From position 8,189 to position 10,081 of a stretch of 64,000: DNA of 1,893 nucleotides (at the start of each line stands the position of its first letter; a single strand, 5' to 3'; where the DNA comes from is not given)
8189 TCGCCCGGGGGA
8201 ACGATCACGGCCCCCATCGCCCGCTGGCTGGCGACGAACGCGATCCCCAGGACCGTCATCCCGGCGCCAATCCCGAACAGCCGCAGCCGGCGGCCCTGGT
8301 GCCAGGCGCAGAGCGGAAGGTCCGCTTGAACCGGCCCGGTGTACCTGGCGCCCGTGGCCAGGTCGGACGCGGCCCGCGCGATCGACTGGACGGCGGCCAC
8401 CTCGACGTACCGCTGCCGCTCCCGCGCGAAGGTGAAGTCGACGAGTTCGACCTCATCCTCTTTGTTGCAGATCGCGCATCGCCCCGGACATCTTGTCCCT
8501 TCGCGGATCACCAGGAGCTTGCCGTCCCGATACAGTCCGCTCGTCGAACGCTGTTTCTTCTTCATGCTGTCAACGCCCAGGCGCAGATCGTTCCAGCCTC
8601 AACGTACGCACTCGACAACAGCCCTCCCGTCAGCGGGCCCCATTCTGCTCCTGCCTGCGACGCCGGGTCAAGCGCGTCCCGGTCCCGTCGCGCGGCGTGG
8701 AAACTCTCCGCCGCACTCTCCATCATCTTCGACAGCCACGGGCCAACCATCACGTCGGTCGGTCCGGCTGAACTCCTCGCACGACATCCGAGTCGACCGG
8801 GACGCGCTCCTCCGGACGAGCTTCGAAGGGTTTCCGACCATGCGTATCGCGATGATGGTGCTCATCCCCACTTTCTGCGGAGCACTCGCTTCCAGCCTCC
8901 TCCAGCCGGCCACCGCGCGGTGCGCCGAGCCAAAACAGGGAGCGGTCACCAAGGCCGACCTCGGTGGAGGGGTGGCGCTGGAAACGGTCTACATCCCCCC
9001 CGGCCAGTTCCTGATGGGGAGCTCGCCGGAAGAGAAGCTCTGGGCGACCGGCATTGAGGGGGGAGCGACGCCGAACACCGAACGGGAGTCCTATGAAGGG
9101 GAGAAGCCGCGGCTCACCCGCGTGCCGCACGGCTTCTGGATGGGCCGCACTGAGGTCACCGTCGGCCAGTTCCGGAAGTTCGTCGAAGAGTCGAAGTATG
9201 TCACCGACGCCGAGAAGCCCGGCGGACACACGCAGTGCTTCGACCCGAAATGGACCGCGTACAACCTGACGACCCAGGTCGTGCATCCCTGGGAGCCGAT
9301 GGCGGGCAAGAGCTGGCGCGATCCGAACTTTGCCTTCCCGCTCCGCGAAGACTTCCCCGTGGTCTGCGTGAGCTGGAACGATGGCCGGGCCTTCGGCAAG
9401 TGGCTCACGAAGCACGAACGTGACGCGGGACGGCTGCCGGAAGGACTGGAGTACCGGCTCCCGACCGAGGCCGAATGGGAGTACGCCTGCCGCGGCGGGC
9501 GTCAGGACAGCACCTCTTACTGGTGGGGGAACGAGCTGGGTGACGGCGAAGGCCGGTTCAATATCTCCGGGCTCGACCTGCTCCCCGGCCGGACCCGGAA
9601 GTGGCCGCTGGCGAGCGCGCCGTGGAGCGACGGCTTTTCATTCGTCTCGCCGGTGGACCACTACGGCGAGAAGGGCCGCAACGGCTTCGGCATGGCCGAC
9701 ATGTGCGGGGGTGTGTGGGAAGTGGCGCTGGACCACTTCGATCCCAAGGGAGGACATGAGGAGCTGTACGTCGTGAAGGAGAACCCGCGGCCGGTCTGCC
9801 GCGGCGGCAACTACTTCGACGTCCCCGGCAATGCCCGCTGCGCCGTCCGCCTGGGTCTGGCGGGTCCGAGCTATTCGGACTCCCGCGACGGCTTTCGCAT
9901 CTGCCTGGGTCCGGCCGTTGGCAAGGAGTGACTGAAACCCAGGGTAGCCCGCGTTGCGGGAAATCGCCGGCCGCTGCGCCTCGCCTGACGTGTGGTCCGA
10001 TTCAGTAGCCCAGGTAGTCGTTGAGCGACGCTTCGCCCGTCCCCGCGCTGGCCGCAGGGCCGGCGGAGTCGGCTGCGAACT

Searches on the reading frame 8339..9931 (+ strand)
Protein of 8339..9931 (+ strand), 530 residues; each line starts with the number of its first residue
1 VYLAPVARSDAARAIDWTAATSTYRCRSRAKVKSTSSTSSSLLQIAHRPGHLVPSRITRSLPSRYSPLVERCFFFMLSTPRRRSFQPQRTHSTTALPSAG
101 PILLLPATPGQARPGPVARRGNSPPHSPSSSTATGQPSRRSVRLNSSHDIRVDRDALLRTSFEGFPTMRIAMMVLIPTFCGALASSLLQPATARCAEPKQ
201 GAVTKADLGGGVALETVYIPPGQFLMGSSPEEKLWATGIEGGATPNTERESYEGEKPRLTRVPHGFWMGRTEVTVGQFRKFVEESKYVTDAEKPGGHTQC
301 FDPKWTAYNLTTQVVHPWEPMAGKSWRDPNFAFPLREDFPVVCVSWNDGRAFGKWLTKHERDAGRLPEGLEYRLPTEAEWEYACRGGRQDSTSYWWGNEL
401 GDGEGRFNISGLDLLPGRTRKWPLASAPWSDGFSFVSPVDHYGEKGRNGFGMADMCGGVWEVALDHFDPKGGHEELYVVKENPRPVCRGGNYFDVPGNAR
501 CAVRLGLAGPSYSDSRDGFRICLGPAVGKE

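Call 28: search_protein_families(library=pfam, proteins=[window:8339-9931:+], max_evalue=0.001)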
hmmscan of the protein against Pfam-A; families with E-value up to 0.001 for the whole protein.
window:8339-9931:+ (530 aa): 1 family
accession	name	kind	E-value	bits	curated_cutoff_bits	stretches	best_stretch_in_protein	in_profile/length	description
PF03781.23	FGE-sulfatase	-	7.7e-47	160.5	23.3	1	215-521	4-253/255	Sulfatase-modifying factor enzyme 1-like domain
